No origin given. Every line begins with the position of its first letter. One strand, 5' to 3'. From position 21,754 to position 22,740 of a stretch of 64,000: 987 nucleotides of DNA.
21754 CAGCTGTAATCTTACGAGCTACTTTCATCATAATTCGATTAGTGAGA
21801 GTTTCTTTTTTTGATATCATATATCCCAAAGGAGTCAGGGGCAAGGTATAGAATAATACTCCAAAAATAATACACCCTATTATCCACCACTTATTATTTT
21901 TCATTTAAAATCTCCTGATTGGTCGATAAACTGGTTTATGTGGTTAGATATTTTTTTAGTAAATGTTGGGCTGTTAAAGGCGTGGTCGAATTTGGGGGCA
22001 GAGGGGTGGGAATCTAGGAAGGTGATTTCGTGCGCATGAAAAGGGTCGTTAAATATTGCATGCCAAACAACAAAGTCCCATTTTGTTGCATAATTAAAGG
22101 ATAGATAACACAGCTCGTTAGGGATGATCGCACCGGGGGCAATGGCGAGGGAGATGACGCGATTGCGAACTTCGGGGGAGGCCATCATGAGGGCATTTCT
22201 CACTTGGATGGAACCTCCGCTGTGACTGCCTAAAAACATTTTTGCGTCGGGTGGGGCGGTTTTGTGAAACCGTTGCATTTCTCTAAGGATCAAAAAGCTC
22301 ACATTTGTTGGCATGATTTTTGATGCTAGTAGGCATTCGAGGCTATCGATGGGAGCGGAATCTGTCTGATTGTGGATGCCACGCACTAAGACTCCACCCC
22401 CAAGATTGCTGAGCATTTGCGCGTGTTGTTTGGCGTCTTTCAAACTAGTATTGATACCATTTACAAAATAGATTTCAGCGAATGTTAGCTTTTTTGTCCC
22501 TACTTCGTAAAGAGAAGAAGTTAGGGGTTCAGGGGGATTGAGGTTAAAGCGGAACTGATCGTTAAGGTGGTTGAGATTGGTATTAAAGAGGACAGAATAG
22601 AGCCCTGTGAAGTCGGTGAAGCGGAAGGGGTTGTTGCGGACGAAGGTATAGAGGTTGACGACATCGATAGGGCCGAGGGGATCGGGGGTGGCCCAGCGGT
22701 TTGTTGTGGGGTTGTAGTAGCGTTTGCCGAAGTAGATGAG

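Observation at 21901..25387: Orphan Rhs-CT cassette sharing a 672-nt direct repeat with the main gene: a ready-made toxin-switching substrate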

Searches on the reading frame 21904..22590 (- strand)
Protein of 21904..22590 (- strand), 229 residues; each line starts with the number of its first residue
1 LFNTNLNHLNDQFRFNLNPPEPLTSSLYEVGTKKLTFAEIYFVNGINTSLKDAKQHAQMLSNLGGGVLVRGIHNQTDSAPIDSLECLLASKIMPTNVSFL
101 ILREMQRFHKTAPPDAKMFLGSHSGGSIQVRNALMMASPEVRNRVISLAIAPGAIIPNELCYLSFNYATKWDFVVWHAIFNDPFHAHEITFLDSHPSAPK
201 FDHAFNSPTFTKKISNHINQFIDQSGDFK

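Call 18: search_solved_structures(query=A1, max_evalue=10)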
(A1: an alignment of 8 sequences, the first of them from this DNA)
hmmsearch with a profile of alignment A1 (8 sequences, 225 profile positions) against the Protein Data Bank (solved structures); distinct sequences matched with E-value up to 10: 32.
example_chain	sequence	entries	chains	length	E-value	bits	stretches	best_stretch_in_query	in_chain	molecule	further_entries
8hfw_A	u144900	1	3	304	0.0035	19.8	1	84-148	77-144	Alpha/beta fold hydrolase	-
8jct_A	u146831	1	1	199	0.033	16.6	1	85-137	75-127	Cutinase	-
7cy3_A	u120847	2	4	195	0.27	13.6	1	97-137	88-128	Cutinase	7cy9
1xzi_A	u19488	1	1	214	0.58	12.6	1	85-136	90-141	CUTINASE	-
4psc_A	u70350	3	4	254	0.58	12.6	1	97-130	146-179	Carbohydrate esterase family 5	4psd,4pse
1cux_A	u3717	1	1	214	0.67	12.4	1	85-136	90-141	CUTINASE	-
1cuw_A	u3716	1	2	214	0.92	11.9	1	76-136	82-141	CUTINASE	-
5doz_A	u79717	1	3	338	1.3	11.4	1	19-92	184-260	JamJ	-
5dov_A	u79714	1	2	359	1.4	11.3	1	19-92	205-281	JamJ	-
4oyy_A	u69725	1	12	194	1.8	11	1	75-141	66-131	Cutinase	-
1agy_A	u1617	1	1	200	1.8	10.9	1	85-136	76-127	CUTINASE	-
2cut_A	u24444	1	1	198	1.8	10.9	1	85-136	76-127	CUTINASE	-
1cus_A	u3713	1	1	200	1.9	10.9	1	85-136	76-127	CUTINASE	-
1cuv_A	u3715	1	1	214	1.9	10.9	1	85-136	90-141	CUTINASE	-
1ffe_A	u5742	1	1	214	1.9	10.9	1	85-136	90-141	CUTINASE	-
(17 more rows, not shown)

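Call 19: search_protein_families(library=pfam, alignment_id=A1, max_evalue=10)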
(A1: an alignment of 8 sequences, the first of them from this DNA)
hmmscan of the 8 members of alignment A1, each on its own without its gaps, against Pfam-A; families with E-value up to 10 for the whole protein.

A. member 1, seq(229 aa): 2 families
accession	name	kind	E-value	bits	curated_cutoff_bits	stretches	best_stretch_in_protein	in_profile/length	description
PF05095.17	DUF687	-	0.086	11.8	25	1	39-154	37-150/537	Protein of unknown function (DUF687)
PF22448.1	RepB_primase_C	-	0.12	12.7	26.1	1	129-145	23-39/54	RepB DNA-primase C-terminal helical domain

B. families by the number of members that match (of 8 scanned): 6 families
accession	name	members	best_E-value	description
PF12146.15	Hydrolase_4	2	0.055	Serine aminopeptidase, S33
PF06821.19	Ser_hydrolase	1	0.083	Serine hydrolase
PF05095.17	DUF687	1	0.086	Protein of unknown function (DUF687)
PF22448.1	RepB_primase_C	1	0.12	RepB DNA-primase C-terminal helical domain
PF05990.18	DUF900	1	0.14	Alpha/beta hydrolase of unknown function (DUF900)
PF06259.18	Abhydrolase_8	1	0.25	Alpha/beta hydrolase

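Call 24: predict_structure(alignment_id=A1)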
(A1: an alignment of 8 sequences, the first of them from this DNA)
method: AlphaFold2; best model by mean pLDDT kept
length: 229 residues; sequences in the alignment: 8
mean_pLDDT: 85.2   pTM: 0.86
mean pLDDT of the five models: 85.2, 84.9, 84.7, 83.0, 82.2
residues with pLDDT >= 90: 148; 70-90: 35; 50-70: 29; < 50: 17
segments of 3 or more residues with pLDDT < 50: 1-16
pLDDT, mean of each block of 10 residues (from residue 1): 40 50 73 90 92 95 96 78 66 80 94 93 95 93 97 95 96 90 94 93 93 94 72
secondary structure, 60 per line:
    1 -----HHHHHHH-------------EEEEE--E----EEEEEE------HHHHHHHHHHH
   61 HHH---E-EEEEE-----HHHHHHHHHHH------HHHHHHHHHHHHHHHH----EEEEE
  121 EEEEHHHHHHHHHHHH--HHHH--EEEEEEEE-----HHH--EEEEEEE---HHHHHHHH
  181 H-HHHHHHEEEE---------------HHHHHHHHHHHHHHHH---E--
elements in order: H6-12 E26-30 E38-43 H50-63 E69-73 H79-89 H96-111 E116-124 H125-136 H139-142 E145-152 E163-169 H173-181 H183-188 E189-192 H208-223
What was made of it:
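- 21904..22590 (-): Orphan tip (229 aa), predicted alpha/beta-hydrolase. Predicted triad: Ser124 (22219-22221), Asp172 (22075-22077), His203 (21982-21984). AF2 model pLDDT 85 (call 24).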

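Call 28: fold_search(model_id=the predicted structure, library=pdb)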
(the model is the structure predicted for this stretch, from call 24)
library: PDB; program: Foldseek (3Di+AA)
matches with E <= 10: 1556; with E <= 0.001: 240
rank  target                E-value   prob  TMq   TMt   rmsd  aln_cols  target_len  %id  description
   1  8j45                  6.0e-06  1.00  0.47  0.42   8.4       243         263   14  Crystal structure of a Pichia pastoris-expressed IsPETase variant (released 2024-01-17)
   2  2yh2_D                7.3e-06  1.00  0.48  0.38  14.1       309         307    9  Pyrobaculum calidifontis esterase monoclinic form (released 2011-05-18)
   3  6kuo                  1.1e-05  1.00  0.47  0.43   8.3       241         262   15  Crystal strcuture of PETase N246D mutant from Ideonella sakaiensis (released 2020-09-02)
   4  6ij3                  1.2e-05  1.00  0.47  0.43   8.3       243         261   14  Crystal structure of PETase S121D, D186H mutant from Ideonella sakaiensis (released 2019-09-04)
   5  1u4n                  1.3e-05  1.00  0.53  0.42   6.8       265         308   12  Crystal Structure Analysis of the M211S/R215L EST2 mutant (released 2004-10-05)
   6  6ane_C                1.3e-05  1.00  0.47  0.42   7.5       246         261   14  Crystal Structure of Ideonella sakaiensis PET Hydrolase (released 2018-04-18)
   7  2yh2_B                1.3e-05  1.00  0.47  0.37  14.2       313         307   10  Pyrobaculum calidifontis esterase monoclinic form (released 2011-05-18)
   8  5yns                  1.8e-05  1.00  0.48  0.43   7.2       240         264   14  Crystal structure of PETase R280A mutant from Ideonella sakaiensis (released 2018-02-14)
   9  7l4t_A                1.8e-05  1.00  0.36  0.29  11.6       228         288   15  Crystal structure of human monoacylglycerol lipase in complex with compound 1 (released 2021-08-11)
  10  9lmw                  2.2e-05  1.00  0.48  0.43   8.2       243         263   14  Crystal structure of variant FAST-ACC-T140E (released 2025-07-23)
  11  7wol_B                2.3e-05  1.00  0.50  0.38  12.4       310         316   10  Crystal structure of lipase TrLipB from Thermomocrobium roseum (released 2023-01-25)
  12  7b4q_A                2.3e-05  1.00  0.47  0.36  13.2       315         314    8  Structure of a cold active HSL family esterase reveals mechanisms of low temperature adaptation and substrate specific (released 2021-12-15)
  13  7sh6                  2.8e-05  1.00  0.48  0.43   8.0       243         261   14  Crystal structure of a PET hydrolase mutant from Ideonella Sakaiensis (released 2022-04-06)
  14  8h5m                  2.8e-05  1.00  0.45  0.40   8.0       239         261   14  Crystal structure of PETase S121E/D186H/N233C/S242T/N246D/S282C mutant from Ideonella sakaiensis (released 2023-10-25)
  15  3jwe_A                2.8e-05  1.00  0.36  0.31  13.6       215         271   17  Crystal structure of human mono-glyceride lipase in complex with SAR629 (released 2010-01-26)
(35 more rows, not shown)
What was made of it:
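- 21904..22590 (-): Foldseek hits to esterases, lipases and cutinases, E 6e-6 (call 28).
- The tip gives a confident hydrolase model (calls 24, 28).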

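Call 67: search_protein_representatives(protein=window:21904-22590:-)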
Query: 229 residues. Proteins with E-value up to 0.001 (for the whole library): 925; up to 1e-10: 600; up to 1e-30: 28. The best 150 are listed.
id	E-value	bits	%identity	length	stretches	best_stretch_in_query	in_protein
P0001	9.8e-152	519.2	100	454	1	1-229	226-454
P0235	2.4e-59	217.0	51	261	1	22-226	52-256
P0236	5.2e-48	180.0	44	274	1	21-229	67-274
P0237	1.5e-45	171.9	44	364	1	22-227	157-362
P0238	4.5e-45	170.4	42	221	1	20-228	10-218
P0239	7.9e-44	166.3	49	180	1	54-225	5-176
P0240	2.6e-41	158.0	42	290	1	25-221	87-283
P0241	1.7e-40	155.4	41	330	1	23-226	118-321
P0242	2.4e-40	154.9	41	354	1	24-227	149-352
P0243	1.3e-37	145.9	37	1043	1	20-225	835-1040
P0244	6.8e-37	143.6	40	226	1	25-223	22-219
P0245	9.9e-37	143.1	40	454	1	15-227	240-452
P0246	2.5e-36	141.8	40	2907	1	20-226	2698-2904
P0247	2.9e-36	141.5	39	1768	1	25-223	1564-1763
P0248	1.3e-35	139.4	42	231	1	23-229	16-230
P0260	6.1e-31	124.1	39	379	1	20-223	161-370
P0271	3.2e-29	118.5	40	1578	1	25-221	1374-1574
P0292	5.5e-27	111.2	38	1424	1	25-224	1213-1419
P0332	1.5e-24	103.3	39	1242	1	24-223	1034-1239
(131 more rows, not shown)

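Call 68: search_protein_families(library=pfam, proteins=[P0247, P0271, P0246, P0243, P0292, P0332], max_evalue=0.0001)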
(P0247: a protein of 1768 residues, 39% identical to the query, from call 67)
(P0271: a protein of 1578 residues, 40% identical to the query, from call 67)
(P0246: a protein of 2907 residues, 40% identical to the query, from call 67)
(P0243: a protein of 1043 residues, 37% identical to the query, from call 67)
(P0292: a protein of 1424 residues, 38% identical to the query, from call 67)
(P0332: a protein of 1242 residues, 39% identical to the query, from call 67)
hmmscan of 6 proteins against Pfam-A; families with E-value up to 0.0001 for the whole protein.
P0247 (1768 aa): 2 families
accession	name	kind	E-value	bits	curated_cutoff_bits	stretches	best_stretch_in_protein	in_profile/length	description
PF05593.20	RHS_repeat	-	1.4e-53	178.8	22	1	556-585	1-30/38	RHS Repeat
PF20148.4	DUF6531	-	2.5e-07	31.3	24.1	1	38-108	3-74/74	Domain of unknown function (DUF6531)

P0271 (1578 aa): 1 family
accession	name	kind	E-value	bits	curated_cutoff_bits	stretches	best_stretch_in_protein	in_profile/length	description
PF05593.20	RHS_repeat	-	5.5e-42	141.8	22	2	605-641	1-37/38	RHS Repeat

P0246 (2907 aa): 2 families
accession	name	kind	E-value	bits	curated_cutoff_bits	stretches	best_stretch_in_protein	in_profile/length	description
PF05593.20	RHS_repeat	-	1.2e-63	210.8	22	1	1982-2018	1-37/38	RHS Repeat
PF20148.4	DUF6531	-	1.7e-16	60.7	24.1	1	1274-1345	2-74/74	Domain of unknown function (DUF6531)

P0243 (1043 aa): 1 family
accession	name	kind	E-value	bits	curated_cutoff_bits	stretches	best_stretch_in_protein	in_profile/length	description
PF05593.20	RHS_repeat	-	3.6e-30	104.2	22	0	347-378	1-31/38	RHS Repeat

P0292 (1424 aa): 1 family
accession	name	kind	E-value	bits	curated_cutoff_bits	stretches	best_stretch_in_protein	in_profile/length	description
PF05593.20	RHS_repeat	-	1.7e-64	213.6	22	4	405-439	1-35/38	RHS Repeat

P0332 (1242 aa): 1 family
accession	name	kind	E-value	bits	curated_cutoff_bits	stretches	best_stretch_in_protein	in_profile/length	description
PF05593.20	RHS_repeat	-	5.6e-28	97.2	22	1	232-270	1-38/38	RHS Repeat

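Call 79: find_related_loci(query=A4, collection=metagenome_contigs, flank=10000)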
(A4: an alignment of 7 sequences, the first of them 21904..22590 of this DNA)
Query A4 (229 aa) in metagenome_contigs; peptide patterns used: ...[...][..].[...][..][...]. (x = any residue, [..] = any of these).
227 stretches matched a pattern; 13 encode a relative of the query (tblastn E <= 1e-3); 13 distinct loci.
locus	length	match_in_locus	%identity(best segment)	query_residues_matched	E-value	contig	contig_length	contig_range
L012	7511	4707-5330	44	20-227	4e-53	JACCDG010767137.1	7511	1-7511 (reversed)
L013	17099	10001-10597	40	25-223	2e-43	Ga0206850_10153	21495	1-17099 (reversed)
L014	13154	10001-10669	31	19-228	4e-26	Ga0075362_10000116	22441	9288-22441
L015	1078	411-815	32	24-158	1e-11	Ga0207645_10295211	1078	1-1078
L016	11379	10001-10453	30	30-175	1e-9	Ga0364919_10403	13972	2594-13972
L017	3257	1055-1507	30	30-175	4e-9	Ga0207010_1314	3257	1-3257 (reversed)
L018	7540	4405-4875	30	21-175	6e-9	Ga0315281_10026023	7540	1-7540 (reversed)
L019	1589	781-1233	28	30-175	2e-8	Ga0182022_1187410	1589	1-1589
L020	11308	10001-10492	29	30-188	6e-8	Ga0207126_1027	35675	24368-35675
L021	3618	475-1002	25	38-214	5e-8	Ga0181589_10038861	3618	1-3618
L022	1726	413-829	29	42-175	9e-8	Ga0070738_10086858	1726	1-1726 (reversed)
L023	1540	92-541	25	27-175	2e-7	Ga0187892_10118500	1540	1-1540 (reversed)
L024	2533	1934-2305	26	39-157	4e-5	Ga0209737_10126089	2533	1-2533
